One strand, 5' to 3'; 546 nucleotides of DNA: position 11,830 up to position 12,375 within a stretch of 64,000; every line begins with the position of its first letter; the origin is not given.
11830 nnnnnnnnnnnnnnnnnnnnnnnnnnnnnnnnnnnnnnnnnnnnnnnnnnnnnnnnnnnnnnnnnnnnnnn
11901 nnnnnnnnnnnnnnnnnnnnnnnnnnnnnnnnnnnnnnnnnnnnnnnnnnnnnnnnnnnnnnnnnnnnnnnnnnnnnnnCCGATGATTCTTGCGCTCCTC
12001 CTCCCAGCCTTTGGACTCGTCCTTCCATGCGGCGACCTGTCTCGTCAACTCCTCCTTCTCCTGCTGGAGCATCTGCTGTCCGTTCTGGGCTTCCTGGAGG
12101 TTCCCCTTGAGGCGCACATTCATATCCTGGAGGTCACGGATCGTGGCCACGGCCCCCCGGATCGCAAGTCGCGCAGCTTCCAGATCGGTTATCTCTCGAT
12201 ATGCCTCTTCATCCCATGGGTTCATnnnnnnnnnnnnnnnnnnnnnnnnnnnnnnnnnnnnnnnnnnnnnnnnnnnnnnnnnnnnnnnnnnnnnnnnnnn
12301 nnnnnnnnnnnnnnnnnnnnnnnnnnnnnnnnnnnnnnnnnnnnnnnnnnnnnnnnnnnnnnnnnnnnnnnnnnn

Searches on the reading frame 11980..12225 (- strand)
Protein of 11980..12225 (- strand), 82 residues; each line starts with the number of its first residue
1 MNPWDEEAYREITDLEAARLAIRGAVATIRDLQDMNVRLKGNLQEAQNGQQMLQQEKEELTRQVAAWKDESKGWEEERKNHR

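Call 80: find_homologous_proteins(query=A4, max_evalue=0.001)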
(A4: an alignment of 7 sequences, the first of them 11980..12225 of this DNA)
Query A4 (7 sequences) (82 aa, profile of the alignment): 46 proteins with E <= 0.001 among 8000 candidates.
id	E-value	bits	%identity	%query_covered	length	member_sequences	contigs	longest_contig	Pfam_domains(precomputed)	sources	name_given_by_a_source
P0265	3.2e-23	100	34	93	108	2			-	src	-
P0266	8.8e-22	95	32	93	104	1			-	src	-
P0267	5.2e-21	93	39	66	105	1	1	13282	-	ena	-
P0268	5.7e-19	86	43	51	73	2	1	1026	-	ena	-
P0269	1.3e-18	85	50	54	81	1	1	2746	-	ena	-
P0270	1.6e-17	81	61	96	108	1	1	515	-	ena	-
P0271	7.2e-17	79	53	95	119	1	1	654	-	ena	-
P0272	1.8e-16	78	35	65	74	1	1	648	-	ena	-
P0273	2.7e-15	74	43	51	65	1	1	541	-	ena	-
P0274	1.2e-14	72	51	83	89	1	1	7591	-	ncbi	-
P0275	1.1e-13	69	52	66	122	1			-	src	-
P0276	3.1e-12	64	43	66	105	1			-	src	-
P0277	1.1e-11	63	39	96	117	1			-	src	-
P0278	2.1e-11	62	41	78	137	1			-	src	-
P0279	5.1e-11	61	70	85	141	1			-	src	-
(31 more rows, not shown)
